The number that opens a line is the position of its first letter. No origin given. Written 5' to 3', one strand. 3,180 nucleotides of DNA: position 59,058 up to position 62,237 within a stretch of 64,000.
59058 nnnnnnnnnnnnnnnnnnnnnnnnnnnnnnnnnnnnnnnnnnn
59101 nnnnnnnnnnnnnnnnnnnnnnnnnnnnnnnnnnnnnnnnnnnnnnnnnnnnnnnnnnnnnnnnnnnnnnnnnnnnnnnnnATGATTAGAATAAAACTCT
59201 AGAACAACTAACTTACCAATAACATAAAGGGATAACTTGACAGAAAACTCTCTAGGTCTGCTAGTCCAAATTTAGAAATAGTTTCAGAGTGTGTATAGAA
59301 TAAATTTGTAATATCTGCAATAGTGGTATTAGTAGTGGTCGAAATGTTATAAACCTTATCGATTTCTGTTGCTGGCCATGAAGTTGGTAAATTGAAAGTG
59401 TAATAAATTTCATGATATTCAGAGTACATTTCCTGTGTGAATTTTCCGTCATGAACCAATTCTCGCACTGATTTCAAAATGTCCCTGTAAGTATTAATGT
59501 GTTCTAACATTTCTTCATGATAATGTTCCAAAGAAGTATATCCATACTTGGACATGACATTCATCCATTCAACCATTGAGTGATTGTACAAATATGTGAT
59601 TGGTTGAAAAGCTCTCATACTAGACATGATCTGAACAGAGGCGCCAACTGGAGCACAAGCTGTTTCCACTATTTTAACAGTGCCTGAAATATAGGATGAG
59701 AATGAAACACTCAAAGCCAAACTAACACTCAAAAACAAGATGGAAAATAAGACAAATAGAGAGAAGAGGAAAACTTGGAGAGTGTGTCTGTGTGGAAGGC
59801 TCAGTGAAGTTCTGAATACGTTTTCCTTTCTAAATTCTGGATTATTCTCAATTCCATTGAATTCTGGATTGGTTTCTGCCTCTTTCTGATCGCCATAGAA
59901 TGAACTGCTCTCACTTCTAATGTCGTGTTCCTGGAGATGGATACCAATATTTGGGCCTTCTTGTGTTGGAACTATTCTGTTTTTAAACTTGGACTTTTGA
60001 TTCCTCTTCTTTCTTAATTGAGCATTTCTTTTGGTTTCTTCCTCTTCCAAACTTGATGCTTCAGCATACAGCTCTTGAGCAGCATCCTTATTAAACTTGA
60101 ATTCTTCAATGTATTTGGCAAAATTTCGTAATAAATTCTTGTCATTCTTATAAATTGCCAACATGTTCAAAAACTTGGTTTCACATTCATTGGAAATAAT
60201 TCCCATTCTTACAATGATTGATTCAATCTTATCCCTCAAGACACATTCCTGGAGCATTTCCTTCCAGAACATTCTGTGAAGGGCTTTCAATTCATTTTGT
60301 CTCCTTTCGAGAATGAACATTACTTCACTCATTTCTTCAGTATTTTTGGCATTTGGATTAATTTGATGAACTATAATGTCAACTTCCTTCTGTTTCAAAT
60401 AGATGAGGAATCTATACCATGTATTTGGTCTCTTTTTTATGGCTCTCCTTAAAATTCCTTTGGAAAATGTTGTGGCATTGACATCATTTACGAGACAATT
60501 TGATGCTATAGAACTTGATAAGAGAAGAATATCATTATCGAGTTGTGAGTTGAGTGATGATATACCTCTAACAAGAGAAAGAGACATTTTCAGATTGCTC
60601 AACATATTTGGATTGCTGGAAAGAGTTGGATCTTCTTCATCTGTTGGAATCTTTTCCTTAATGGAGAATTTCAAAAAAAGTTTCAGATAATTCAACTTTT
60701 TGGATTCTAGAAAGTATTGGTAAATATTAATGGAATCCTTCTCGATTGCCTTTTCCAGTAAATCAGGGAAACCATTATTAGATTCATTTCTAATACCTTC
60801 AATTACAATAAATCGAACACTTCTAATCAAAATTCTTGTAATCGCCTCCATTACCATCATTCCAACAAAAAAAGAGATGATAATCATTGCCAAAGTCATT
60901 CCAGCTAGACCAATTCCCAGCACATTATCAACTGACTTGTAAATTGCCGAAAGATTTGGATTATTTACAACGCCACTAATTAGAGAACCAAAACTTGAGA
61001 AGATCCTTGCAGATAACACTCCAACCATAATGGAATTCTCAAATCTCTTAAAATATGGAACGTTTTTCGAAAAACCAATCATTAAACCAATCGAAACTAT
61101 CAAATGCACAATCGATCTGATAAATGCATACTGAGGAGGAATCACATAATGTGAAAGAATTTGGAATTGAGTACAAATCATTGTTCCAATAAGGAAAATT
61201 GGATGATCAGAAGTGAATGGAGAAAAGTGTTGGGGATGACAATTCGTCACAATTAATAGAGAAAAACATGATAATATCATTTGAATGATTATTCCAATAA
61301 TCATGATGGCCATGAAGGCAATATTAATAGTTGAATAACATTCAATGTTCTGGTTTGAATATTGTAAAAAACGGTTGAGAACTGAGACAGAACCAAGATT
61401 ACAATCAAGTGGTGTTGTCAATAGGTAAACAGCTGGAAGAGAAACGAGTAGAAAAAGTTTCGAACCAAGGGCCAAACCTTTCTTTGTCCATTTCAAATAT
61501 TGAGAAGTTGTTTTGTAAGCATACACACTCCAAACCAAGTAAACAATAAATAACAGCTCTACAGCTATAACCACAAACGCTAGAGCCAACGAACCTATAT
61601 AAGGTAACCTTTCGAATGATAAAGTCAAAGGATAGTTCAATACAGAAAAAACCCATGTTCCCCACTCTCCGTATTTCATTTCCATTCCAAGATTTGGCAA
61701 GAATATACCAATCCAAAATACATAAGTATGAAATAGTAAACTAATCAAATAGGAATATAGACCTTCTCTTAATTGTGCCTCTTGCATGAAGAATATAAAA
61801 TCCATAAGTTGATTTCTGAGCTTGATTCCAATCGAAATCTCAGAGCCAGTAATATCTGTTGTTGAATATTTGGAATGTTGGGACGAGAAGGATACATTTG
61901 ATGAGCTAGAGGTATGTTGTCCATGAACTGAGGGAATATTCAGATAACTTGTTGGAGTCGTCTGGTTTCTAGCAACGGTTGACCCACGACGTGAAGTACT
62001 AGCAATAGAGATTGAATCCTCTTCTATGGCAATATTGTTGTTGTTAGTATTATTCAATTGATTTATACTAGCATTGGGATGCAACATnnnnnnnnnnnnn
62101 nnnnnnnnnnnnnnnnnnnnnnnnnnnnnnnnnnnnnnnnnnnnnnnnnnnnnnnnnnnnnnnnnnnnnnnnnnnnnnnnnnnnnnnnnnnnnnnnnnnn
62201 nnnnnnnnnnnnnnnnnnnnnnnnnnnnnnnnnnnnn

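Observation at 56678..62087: Possible ~1760-aa fusion of an unclassified multipass membrane domain with an ACG-like TM/sensor/PAS/class-III cyclase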

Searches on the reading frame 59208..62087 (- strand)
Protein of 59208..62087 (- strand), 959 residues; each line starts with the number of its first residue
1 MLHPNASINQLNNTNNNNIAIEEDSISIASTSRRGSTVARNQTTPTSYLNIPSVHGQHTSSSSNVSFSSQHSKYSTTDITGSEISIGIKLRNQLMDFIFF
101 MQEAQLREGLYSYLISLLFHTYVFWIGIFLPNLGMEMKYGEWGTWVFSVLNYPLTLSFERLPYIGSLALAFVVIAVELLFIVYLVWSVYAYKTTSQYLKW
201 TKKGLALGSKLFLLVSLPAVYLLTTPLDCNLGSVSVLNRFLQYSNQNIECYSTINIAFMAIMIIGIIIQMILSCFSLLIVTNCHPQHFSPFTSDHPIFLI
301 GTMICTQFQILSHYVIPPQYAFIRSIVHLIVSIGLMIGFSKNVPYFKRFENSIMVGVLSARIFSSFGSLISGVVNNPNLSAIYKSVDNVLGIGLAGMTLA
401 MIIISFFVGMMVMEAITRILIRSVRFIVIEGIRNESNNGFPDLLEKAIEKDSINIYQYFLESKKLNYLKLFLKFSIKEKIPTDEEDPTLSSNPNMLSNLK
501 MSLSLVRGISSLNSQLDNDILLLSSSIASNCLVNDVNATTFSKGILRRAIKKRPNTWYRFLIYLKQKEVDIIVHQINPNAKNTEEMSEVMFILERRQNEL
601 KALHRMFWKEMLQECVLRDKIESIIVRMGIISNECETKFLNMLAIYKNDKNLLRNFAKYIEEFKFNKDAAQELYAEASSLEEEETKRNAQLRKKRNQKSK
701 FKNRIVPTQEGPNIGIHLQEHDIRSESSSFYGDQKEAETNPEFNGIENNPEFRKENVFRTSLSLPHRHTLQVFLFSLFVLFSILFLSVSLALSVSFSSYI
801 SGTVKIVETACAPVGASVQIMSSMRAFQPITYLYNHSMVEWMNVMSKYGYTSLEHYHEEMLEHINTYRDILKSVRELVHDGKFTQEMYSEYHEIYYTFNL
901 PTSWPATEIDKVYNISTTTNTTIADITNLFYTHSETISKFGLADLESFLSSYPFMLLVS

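Call 29: find_encoding_contigs(protein=P0014, flank=10000, max_places=2)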
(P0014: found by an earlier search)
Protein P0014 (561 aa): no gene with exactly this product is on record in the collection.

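Call 36: search_protein_representatives(protein=window:59217-61805:-)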
Query: 863 residues. Proteins with E-value up to 0.001 (for the whole library): 113; up to 1e-10: 81; up to 1e-30: 46. The best 113 are listed.
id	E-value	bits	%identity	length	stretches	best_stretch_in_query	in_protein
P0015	0.0e+00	1907.4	99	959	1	1-863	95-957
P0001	3.1e-255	865.7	48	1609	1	1-863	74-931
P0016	1.4e-208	711.4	43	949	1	1-863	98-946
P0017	1.5e-119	416.9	35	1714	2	139-863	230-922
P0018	7.4e-107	374.9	33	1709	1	21-863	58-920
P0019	1.2e-93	331.2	30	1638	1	7-859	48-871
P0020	1.6e-85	304.3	30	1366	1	16-862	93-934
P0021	1.6e-85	304.3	32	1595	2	66-863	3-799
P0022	2.8e-81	290.3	28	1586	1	7-839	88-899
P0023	1.1e-79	285.0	29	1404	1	8-837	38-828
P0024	4.3e-75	269.9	29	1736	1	44-862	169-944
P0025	5.9e-72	259.5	32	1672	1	4-846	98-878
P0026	7.7e-71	255.8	31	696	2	153-560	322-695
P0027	4.3e-70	253.3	32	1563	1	7-842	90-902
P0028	2.3e-68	247.6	28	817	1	5-745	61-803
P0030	7.2e-59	216.2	25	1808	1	7-850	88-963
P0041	1.3e-44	169.0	27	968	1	45-863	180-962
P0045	1.3e-38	149.2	25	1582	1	4-862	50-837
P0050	8.1e-36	140.0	28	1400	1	48-746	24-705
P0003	6.0e-35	137.1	25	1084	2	3-436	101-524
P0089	8.2e-13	63.9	22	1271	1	23-857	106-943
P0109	9.1e-07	43.9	25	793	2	452-659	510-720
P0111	1.4e-06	43.2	23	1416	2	453-732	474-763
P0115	9.3e-06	40.5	28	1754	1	436-605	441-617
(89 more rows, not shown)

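Call 38: list_cluster_members(proteins=[P0017, P0018, P0019, P0024, P0030, P0045, P0089, P0111, P0115, P0109])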
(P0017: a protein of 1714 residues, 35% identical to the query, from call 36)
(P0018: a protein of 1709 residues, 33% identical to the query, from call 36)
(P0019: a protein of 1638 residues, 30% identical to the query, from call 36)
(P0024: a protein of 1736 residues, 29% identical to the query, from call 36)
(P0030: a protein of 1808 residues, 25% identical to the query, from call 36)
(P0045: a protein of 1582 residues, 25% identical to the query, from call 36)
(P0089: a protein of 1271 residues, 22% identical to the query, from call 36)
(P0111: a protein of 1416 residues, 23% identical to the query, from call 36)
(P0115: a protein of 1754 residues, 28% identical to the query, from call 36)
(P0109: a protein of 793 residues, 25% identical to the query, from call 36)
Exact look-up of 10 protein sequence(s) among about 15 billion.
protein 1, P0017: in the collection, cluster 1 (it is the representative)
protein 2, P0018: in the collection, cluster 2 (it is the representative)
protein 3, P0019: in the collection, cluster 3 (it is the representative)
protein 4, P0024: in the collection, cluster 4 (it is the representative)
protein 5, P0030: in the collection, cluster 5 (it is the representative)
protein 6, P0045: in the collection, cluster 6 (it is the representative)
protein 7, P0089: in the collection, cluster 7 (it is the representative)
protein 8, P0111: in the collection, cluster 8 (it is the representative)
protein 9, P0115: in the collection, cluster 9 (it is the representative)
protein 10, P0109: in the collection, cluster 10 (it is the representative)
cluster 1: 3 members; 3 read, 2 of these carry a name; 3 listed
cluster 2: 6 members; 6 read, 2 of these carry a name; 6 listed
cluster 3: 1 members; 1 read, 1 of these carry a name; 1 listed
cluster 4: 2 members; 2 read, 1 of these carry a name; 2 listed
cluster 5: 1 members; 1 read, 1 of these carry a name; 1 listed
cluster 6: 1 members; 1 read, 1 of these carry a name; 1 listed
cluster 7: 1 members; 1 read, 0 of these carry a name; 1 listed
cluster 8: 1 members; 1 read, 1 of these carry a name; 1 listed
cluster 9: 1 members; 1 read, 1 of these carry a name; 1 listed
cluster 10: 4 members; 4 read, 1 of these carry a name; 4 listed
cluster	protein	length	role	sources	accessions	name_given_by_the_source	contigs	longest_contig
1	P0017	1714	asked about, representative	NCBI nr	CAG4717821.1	unnamed protein product [Naegleria fowleri]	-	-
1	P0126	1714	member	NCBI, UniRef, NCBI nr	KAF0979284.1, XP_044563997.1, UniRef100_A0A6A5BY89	hypothetical protein FDP41_001627 [Naegleria fowleri] | Adenylate and Guanylate cyclase catalytic domain containing protein n=1 Tax=Naegleria ... | uncharacterized protein FDP41_001627 [Naegleria fowleri]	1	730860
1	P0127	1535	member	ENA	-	-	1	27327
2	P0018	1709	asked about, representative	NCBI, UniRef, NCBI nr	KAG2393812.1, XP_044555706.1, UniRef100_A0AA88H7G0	hypothetical protein C9374_003576 [Naegleria lovaniensis] | Adenylate and Guanylate cyclase catalytic domain containing protein n=1 Tax=Naegleria ... | uncharacterized protein C9374_003576 [Naegleria lovaniensis]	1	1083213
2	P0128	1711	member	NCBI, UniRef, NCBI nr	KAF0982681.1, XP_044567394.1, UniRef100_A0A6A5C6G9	hypothetical protein FDP41_011611 [Naegleria fowleri] | Guanylate cyclase domain-containing protein n=1 Tax=Naegleria fowleri TaxID=5763 ... | uncharacterized protein FDP41_011611 [Naegleria fowleri]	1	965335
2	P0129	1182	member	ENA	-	-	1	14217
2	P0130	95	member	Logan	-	-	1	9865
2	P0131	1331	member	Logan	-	-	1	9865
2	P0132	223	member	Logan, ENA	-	-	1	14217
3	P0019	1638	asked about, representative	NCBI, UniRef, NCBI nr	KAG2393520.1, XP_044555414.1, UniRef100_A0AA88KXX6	hypothetical protein C9374_007051 [Naegleria lovaniensis] | Adenylate and Guanylate cyclase catalytic domain containing protein n=1 Tax=Naegleria ... | uncharacterized protein C9374_007051 [Naegleria lovaniensis]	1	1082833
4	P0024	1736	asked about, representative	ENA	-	-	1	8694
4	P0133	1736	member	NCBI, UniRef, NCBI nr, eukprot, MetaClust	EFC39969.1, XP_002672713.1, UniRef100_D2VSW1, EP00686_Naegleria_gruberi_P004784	predicted protein [Naegleria gruberi] | Predicted protein n=1 Tax=Naegleria gruberi TaxID=5762 RepID=D2VSW1_NAEGR | uncharacterized protein NAEGRDRAFT_72081 [Naegleria gruberi]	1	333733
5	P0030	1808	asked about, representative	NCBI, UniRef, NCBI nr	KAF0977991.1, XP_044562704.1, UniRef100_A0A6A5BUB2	hypothetical protein FDP41_003313 [Naegleria fowleri] | Guanylate cyclase domain-containing protein n=1 Tax=Naegleria fowleri TaxID=5763 ... | uncharacterized protein FDP41_003313 [Naegleria fowleri]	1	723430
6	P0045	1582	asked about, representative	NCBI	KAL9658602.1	hypothetical protein ABK040_006139 [Willaertia magna]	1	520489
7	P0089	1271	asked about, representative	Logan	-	-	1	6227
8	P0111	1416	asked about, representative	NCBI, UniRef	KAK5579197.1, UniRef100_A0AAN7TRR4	hypothetical protein RB653_008876 [Dictyostelium firmibasis] | TmcB/TmcC TPR repeats domain-containing protein n=1 Tax=Dictyostelium firmibasis ...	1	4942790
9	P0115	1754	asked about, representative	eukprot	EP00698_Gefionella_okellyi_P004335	TRINITY_DN14010_c0_g1_i1.p1 TRINITY_DN14010_c0_g1~~TRINITY_DN14010_c0_g1_i1.p1 ORF ...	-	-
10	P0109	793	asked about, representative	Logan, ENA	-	-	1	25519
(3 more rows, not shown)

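Call 44: search_protein_families(library=pfam, proteins=[P0111, P0115, P0089, P0017, P0045], max_evalue=0.001)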
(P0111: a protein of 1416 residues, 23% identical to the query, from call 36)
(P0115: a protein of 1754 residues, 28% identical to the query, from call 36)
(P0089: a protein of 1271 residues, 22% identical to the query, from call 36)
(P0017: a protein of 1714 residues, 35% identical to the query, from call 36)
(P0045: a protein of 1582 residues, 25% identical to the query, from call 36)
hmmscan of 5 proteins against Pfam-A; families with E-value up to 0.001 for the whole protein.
P0111 (1416 aa): 2 families
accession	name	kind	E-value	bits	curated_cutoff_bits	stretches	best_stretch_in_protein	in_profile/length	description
PF25474.1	TPR_TmcB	-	5.2e-46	156.1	27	1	500-622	2-124/125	TmcB, TPR repeats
PF23240.1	HAT_PRP39_N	-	0.00021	21.9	27.7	0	428-463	61-96/168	PRP39 N-terminal HAT repeat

P0115 (1754 aa): 2 families
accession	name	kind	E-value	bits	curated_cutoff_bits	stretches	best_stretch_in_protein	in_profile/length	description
PF25474.1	TPR_TmcB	-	5.7e-30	104.2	27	1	491-604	11-124/125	TmcB, TPR repeats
PF00989.32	PAS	-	0.00024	21.5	22.6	0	1472-1518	7-53/113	PAS fold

P0089 (1271 aa): 1 family
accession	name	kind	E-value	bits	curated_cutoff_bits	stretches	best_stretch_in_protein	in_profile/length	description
PF25474.1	TPR_TmcB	-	1.7e-09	38.1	27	1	587-685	26-123/125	TmcB, TPR repeats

P0017 (1714 aa): 4 families
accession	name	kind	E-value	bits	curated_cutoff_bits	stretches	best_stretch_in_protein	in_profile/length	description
PF00211.25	Guanylate_cyc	-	9.9e-53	178.9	21.9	1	1480-1665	3-182/183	Adenylate and Guanylate cyclase catalytic domain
PF13426.13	PAS_9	-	1.2e-16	61.3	27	1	1336-1440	2-102/103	PAS domain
PF25474.1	TPR_TmcB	-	1.3e-13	51.4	27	1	548-651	20-123/125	TmcB, TPR repeats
PF00989.32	PAS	-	5.8e-09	36.4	22.6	1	1329-1423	5-108/113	PAS fold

P0045 (1582 aa): 4 families
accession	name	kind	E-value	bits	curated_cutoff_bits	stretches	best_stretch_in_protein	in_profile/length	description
PF00211.25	Guanylate_cyc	-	3.9e-52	176.9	21.9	1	1363-1539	3-182/183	Adenylate and Guanylate cyclase catalytic domain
PF13426.13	PAS_9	-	3.7e-16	59.7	27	1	1221-1323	2-102/103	PAS domain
PF25474.1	TPR_TmcB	-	5.2e-10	39.7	27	1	494-596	22-124/125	TmcB, TPR repeats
PF00989.32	PAS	-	1e-06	29.2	22.6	1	1213-1322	4-113/113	PAS fold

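Call 46: predict_structure(alignment_id=A2)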
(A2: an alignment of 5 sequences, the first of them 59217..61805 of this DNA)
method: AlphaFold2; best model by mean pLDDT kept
length: 863 residues; sequences in the alignment: 5
mean_pLDDT: 62.2   pTM: 0.48
mean pLDDT of the five models: 62.2, 61.9, 60.7, 58.8, 54.5
residues with pLDDT >= 90: 6; 70-90: 304; 50-70: 344; < 50: 209
segments of 3 or more residues with pLDDT < 50: 9-14, 136-153, 188-200, 250-252, 342-345, 385-401, 456-488, 605-675, 699-716, 791-794, 796-798, 810-820
pLDDT, mean of each block of 10 residues (from residue 1): 53 52 72 81 62 74 63 80 87 80 73 76 81 51 40 56 77 85 60 40 70 82 70 88 70 62 88 79 53 61 85 82 72 70 55 76 77 67 48 39 66 70 62 58 59 52 39 41 43 69 76 67 61 68 70 72 75 71 79 72 46 29 24 23 28 41 37 48 65 57 41 49 59 58 68 69 70 67 55 49 59 45 64 67 62 63 63
secondary structure, 60 per line:
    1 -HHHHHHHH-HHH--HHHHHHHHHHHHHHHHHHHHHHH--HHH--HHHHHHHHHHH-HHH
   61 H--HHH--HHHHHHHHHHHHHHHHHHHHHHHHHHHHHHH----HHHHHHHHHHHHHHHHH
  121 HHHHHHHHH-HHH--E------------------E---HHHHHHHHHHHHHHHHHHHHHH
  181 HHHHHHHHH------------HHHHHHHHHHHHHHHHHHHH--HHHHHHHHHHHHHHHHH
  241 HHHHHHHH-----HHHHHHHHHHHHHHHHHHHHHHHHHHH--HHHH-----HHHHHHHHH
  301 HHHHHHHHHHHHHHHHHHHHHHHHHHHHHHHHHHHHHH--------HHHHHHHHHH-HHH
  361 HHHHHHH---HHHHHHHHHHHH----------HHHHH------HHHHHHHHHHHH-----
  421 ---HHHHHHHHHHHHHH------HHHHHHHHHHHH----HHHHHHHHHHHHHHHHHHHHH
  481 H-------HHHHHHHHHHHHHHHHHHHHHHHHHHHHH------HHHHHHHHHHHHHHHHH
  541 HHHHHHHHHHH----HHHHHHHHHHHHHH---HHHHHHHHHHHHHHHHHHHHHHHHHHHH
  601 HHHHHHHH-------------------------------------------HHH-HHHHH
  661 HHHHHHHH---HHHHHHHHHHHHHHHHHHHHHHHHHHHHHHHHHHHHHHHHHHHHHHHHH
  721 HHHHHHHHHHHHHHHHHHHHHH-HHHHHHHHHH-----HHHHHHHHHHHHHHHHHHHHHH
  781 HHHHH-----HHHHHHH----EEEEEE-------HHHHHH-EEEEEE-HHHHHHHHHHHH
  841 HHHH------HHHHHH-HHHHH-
elements in order (helices of 4 or more, strands of 3 or more residues): H2-9 H16-38 H46-56 H58-61 H69-99 H104-129 H159-189 H202-221 H224-248 H254-280 H283-286 H292-338 H347-356 H358-367 H371-382 H393-397 H404-415 H424-437 H444-455 H460-481 H489-517 H524-551 H556-569 H573-608 H656-668 H672-742 H744-753 H759-785 H791-797 E802-807 H815-820 E822-827 H829-844 H851-856 H858-862

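Call 50: fold_search(model_id=the predicted structure, library=pdb)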
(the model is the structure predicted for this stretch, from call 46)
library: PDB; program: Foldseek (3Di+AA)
matches with E <= 10: 205; with E <= 0.001: 0
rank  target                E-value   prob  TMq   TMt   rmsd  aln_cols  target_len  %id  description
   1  4ui9_F                4.1e-02  0.35  0.09  0.13  26.5       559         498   10  Atomic structure of the human Anaphase-Promoting Complex (released 2015-06-17)
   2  5g04_F                5.1e-02  0.35  0.10  0.14  26.1       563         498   10  Structure of the human APC-Cdc20-Hsl1 complex (released 2016-05-25)
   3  5g04_H                6.5e-02  0.28  0.09  0.13  26.8       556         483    9  Structure of the human APC-Cdc20-Hsl1 complex (released 2016-05-25)
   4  6bq1_B                7.1e-02  0.54  0.12  0.14  21.8       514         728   13  Human PI4KIIIa lipid kinase complex (released 2017-12-13)
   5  5khr_F                1.1e-01  0.21  0.09  0.14  26.3       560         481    9  Model of human Anaphase-promoting complex/Cyclosome complex (APC15 deletion mutant) in complex with the E2 UBE2C/UBCH1 (released 2016-08-24)
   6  4rg9_A                1.4e-01  0.28  0.09  0.16  24.1       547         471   10  Crystal structure of APC3-APC16 complex (Selenomethionine Derivative) (released 2014-12-24)
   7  9gaw_J                1.6e-01  0.25  0.10  0.15  27.5       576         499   10  High-resolution structure of the Anaphase-promoting complex/cyclosome (APC/C) bound to co-activator Cdh1 (released 2024-08-14)
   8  9rtt_Q                1.9e-01  0.13  0.08  0.08  28.4       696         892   11  Activated Elongation Complex with IWS1 and ELOF1 (released 2025-09-03)
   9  7qds_B                1.9e-01  0.12  0.09  0.08  30.0       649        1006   11  Apo human SKI complex in the open state (released 2022-02-02)
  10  9n73_SP               2.7e-01  0.18  0.11  0.05  24.8       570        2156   12  SSU processome maturation and disassembly, State G (released 2025-10-29)
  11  5g05_H                2.7e-01  0.16  0.10  0.14  27.2       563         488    9  Cryo-EM structure of combined apo phosphorylated APC (released 2016-05-25)
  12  6q6g_J                3.0e-01  0.11  0.07  0.11  28.3       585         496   10  Cryo-EM structure of the APC/C-Cdc20-Cdk2-cyclinA2-Cks2 complex, the D1 box class (released 2019-09-11)
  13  5khu_H                3.4e-01  0.12  0.08  0.13  27.4       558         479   12  Model of human Anaphase-promoting complex/Cyclosome (APC15 deletion mutant), in complex with the Mitotic checkpoint co (released 2016-09-07)
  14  8tar_P                3.5e-01  0.14  0.09  0.12  24.8       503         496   11  APC/C-CDH1-UBE2C-Ubiquitin-CyclinB-NTD (released 2023-09-27)
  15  9cru_K                3.7e-01  0.69  0.07  0.22  55.2       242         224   12  Y20S (Sec18-Sec17-Sec9-Sso1-Snc1) EDTA - Class 1 (released 2025-08-27)
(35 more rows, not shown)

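Call 52: find_encoding_contigs(protein=P0016, flank=10000, max_places=3)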
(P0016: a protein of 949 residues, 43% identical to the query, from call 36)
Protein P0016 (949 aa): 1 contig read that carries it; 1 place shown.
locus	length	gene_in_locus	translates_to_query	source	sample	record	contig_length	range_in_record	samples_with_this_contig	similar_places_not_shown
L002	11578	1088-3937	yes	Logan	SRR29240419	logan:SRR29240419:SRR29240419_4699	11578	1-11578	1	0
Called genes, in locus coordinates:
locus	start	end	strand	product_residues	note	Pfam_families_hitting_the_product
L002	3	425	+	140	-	?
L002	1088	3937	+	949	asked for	PF25474:TPR_TmcB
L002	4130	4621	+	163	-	-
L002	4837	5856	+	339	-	PF00989:PAS, PF13426:PAS_9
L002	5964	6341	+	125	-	PF00211:Guanylate_cyc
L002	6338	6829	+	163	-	PF00211:Guanylate_cyc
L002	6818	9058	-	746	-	PF02010:REJ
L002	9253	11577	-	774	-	?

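Call 80: find_encoding_contigs(protein=P0024, flank=3000, max_places=2)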
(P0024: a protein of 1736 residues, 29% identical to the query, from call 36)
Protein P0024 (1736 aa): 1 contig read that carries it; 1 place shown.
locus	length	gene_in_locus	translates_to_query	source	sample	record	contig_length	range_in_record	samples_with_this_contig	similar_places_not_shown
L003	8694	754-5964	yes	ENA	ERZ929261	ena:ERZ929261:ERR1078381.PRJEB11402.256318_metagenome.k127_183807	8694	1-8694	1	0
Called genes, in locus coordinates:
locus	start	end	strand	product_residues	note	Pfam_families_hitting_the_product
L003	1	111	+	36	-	?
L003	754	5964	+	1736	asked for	PF25474:TPR_TmcB, PF00989:PAS, PF13426:PAS_9, PF00211:Guanylate_cyc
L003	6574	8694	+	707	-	?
